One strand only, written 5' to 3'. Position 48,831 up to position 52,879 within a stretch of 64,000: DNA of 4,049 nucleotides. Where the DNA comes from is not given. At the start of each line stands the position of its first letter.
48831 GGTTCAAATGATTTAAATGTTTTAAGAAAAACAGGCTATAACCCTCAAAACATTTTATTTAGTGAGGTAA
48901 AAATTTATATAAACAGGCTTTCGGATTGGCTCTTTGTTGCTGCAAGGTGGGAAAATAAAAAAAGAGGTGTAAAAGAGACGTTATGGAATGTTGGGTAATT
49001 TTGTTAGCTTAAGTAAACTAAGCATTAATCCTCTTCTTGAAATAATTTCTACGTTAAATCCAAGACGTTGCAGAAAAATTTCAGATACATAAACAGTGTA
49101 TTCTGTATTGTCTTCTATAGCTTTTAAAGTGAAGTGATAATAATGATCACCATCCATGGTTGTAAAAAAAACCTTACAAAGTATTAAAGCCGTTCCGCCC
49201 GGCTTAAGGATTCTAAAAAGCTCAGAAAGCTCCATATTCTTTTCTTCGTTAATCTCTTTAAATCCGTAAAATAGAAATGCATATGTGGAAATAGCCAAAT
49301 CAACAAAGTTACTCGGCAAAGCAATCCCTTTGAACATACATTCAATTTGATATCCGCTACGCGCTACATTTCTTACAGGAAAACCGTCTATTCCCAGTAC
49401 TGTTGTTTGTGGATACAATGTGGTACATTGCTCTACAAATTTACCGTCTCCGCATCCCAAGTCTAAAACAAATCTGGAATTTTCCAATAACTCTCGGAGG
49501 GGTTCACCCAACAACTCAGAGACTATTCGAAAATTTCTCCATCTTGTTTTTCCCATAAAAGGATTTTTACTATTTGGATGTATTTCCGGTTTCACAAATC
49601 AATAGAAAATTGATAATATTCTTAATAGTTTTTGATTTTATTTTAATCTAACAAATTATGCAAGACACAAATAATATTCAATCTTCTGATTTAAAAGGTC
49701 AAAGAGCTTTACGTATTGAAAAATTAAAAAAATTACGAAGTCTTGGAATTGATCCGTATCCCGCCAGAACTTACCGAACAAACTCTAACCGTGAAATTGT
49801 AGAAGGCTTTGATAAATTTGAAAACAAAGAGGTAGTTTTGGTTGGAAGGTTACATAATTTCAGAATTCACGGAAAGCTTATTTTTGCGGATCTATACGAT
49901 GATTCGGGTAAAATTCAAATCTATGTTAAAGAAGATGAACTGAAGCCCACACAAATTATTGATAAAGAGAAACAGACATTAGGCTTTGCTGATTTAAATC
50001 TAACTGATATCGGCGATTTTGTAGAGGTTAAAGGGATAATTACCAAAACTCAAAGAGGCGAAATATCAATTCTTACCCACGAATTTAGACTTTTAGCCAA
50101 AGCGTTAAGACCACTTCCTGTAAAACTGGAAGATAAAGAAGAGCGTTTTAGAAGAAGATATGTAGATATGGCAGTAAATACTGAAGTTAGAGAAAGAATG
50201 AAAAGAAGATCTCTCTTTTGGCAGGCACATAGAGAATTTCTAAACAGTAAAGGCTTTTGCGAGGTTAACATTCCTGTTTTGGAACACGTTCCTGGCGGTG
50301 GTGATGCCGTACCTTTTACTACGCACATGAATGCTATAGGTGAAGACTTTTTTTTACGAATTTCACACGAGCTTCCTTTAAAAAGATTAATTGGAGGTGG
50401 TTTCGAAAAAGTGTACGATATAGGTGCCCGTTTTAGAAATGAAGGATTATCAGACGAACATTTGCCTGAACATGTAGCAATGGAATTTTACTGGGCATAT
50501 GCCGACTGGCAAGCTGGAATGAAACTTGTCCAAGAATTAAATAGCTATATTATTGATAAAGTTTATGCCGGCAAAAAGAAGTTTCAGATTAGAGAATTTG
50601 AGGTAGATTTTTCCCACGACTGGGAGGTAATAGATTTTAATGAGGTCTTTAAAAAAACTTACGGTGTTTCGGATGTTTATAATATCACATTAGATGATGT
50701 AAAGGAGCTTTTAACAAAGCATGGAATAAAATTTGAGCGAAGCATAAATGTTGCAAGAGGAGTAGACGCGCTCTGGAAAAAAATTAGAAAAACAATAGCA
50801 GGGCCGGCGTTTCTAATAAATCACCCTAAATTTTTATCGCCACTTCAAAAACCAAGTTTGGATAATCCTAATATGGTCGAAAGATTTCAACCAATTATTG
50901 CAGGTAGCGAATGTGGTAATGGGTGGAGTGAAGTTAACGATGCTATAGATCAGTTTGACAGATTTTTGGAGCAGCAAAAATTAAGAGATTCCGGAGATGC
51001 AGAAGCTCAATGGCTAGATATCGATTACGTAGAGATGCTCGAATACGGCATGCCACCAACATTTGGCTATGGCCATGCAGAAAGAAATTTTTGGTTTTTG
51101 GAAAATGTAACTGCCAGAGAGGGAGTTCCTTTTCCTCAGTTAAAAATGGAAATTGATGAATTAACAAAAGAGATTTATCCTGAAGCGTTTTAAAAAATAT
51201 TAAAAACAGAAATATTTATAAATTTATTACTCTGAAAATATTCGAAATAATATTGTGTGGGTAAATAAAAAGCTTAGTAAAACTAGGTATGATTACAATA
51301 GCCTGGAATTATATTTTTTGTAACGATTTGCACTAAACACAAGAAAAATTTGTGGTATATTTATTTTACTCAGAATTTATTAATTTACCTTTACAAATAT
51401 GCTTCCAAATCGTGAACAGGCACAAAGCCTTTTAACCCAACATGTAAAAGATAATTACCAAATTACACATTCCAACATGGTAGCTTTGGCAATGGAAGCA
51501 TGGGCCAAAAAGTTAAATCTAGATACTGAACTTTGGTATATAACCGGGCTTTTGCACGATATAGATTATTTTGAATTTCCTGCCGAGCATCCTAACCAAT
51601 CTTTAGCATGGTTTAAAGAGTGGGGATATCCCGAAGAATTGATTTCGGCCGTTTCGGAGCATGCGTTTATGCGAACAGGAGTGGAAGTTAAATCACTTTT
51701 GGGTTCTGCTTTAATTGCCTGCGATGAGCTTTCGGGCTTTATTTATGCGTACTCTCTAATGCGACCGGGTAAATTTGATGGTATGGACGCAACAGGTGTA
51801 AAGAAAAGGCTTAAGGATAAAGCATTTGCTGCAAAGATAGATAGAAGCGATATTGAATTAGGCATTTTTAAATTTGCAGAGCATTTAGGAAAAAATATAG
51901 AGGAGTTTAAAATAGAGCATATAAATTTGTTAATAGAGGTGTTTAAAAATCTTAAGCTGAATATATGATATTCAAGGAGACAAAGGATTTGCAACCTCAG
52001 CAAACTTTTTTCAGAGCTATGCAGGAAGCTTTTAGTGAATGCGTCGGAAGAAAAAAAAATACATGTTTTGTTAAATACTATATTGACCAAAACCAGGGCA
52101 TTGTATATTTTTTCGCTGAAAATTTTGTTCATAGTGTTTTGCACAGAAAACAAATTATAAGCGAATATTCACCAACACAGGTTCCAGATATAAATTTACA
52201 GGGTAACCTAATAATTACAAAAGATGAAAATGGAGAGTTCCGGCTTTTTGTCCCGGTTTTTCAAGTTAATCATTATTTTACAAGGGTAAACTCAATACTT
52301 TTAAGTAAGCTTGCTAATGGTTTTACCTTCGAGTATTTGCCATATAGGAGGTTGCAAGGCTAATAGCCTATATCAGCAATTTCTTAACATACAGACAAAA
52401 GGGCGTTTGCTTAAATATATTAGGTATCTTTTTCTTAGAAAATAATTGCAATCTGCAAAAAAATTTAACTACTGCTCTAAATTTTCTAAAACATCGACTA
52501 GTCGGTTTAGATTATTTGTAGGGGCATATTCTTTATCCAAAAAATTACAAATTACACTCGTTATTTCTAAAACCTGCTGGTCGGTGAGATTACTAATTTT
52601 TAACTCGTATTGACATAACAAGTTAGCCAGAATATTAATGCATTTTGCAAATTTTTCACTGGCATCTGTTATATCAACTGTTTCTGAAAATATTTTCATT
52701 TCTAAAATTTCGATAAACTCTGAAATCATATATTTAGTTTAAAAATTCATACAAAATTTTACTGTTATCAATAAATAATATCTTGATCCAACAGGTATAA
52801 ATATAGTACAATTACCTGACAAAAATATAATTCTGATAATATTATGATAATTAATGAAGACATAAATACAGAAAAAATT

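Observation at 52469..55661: P-loop ATPase with C-terminal OmpR-type winged helix, flanked by two tandem paralogous proteins of unknown function and a small divergent ORF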

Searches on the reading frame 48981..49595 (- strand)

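Call 3: search_protein_families(library=pfam, proteins=[window:48981-49595:-], max_evalue=1)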
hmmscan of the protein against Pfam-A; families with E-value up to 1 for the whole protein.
window:48981-49595:- (204 aa): 14 families
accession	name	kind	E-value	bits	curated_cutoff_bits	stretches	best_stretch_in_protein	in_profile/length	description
PF08241.18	Methyltransf_11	-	1.3e-07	32.6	21.2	1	44-138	1-95/95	Methyltransferase domain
PF13649.12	Methyltransf_25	-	9.2e-07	29.9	27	1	43-134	1-97/97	Methyltransferase domain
PF13489.12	Methyltransf_23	-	1.1e-05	25.6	27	1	32-138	12-116/164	Methyltransferase domain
PF13847.12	Methyltransf_31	-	0.0002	21.5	27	1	43-70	7-35/145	Methyltransferase domain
PF24675.1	NpmA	-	0.00054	19.7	60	1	38-71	22-55/214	16S rRNA (adenine(1408)-N(1))-methyltransferase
PF08242.18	Methyltransf_12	-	0.001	20.2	30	1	44-134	1-96/98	Methyltransferase domain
PF05148.21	Methyltransf_8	-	0.009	16.3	27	1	38-138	71-156/219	Hypothetical methyltransferase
PF00891.24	Methyltransf_2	-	0.013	15.3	22.3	1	37-78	60-101/210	O-methyltransferase domain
PF07021.18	MetW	-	0.017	15.2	21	1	35-105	9-71/193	Methionine biosynthesis protein MetW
PF02390.23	Methyltransf_4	-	0.021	14.7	24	1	42-70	4-32/173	Putative methyltransferase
PF01728.25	FtsJ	-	0.026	14.9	24.1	1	36-74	18-56/181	FtsJ-like methyltransferase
PF01209.24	Ubie_methyltran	-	0.043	13.6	20.1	1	97-139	112-152/233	ubiE/COQ5 methyltransferase family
PF05175.20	MTS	-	0.062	13.4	23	1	26-70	20-62/170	Methyltransferase small domain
PF23525.1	Methyltransf_36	-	0.071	12.7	27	1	36-56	37-57/268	AprA MT2-like domain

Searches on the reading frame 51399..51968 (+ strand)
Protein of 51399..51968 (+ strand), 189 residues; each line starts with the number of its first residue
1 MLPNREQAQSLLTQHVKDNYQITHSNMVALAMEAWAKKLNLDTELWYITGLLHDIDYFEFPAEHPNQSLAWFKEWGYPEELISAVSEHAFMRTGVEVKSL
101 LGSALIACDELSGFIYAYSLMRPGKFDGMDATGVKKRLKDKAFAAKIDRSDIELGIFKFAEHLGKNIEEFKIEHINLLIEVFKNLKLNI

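Call 3: search_protein_families(library=pfam, proteins=[window:51399-51968:+], max_evalue=1)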
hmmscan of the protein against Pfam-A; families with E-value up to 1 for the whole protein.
window:51399-51968:+ (189 aa): 3 families
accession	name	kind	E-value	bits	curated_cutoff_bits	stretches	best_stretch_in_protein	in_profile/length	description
PF01966.28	HD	-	1.1e-08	35.8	22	1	22-101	2-103/116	HD domain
PF08668.18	HDOD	-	0.00011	22.3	22.9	1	22-56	96-131/196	HDOD domain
PF02302.22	PTS_IIB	-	0.08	14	23.6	1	22-47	10-35/90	PTS system, Lactose/Cellobiose specific IIB subunit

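Call 4: search_protein_families(library=ncbifam, proteins=[window:51399-51968:+], max_evalue=1)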
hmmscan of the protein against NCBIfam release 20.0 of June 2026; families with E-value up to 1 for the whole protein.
window:51399-51968:+ (189 aa): 8 families
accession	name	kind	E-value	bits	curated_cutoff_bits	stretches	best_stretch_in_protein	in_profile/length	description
TIGR00277.1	HDIG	domain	5.7e-09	35.7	27.6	1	22-89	6-82/84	HDIG domain-containing metalloprotein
NF045665.1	NTPtran_DVU1551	equivalog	5.3e-07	29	315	1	2-92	198-291/359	DVU_1551 family NTP transferase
NF005519.0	PRK07152.1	equivalog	8.2e-05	21.7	315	1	9-55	186-231/361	nicotinate-nucleotide adenylyltransferase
TIGR00295.1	TIGR00295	hypoth_equivalog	0.01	15.6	172.35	1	26-89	24-88/164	TIGR00295 family protein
NF009343.0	PRK12703.1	equivalog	0.03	13.2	434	1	2-56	169-223/339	tRNA (cytidine(56)-2'-O)-methyltransferase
NF009344.0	PRK12705.1-1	equivalog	0.031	12.9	831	1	22-104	389-474/572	hypothetical protein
TIGR03319.1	RNase_Y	equivalog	0.034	12.7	454.35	1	22-112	331-421/514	ribonuclease Y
TIGR03401.1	cyanamide_fam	subfamily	0.067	12.7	109.85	1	28-56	68-95/228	HD domain protein, cyanamide hydratase family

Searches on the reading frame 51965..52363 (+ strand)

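Call 3: search_protein_families(library=pfam, proteins=[window:51965-52363:+], max_evalue=1)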
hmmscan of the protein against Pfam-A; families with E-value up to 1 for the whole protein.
window:51965-52363:+ (132 aa): 0 families

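Call 4: search_protein_families(library=ncbifam, proteins=[window:51965-52363:+], max_evalue=1)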
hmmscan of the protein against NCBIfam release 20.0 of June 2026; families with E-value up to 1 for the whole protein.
window:51965-52363:+ (132 aa): 0 families

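Call 47: search_protein_families(library=padloc, proteins=[window:51965-52363:+], max_evalue=0.1)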
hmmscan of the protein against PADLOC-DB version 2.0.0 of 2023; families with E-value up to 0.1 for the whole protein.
window:51965-52363:+ (132 aa): 1 family
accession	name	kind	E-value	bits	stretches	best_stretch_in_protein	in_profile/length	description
PDLC02592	DrmC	-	0.00028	18.7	1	29-90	145-206/234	DrmC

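Call 48: search_protein_families(library=phrogs, proteins=[window:51965-52363:+], max_evalue=0.1)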
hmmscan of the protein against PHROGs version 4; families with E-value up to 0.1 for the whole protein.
window:51965-52363:+ (132 aa): 0 families

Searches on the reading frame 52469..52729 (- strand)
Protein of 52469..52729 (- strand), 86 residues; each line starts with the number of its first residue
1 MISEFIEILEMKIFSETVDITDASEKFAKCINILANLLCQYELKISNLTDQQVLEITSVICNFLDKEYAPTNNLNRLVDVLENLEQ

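Call 3: search_protein_families(library=pfam, proteins=[window:52469-52729:-], max_evalue=1)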
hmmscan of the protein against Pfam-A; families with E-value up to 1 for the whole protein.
window:52469-52729:- (86 aa): 0 families

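Call 4: search_protein_families(library=ncbifam, proteins=[window:52469-52729:-], max_evalue=1)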
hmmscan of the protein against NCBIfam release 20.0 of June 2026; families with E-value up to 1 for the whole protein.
window:52469-52729:- (86 aa): 1 family
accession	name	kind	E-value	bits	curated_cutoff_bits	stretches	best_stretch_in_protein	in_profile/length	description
NF041427.1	TrsD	subfamily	0.023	14.5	200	1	22-63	160-201/201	TrsD/TraD family conjugative transfer protein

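Call 47: search_protein_families(library=padloc, proteins=[window:52469-52729:-], max_evalue=0.1)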
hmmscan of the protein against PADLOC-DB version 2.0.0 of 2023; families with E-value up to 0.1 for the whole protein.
window:52469-52729:- (86 aa): 0 families

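Call 48: search_protein_families(library=phrogs, proteins=[window:52469-52729:-], max_evalue=0.1)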
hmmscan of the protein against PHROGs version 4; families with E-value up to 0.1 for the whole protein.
window:52469-52729:- (86 aa): 2 families
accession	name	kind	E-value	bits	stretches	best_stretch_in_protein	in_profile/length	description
phrog_36244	-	unknown function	0.012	16.2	1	12-66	161-211/225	-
phrog_11953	-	DNA, RNA and nucleotide metabolism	0.088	13.6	0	13-84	9-79/154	exonuclease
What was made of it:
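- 52469..52729 (-): 86-aa acidic ORF (pI 4.2) that diverges from the regulator gene. Its function is unknown and its status as a gene is uncertain. No family matches it (calls 3, 4, 47, 48).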
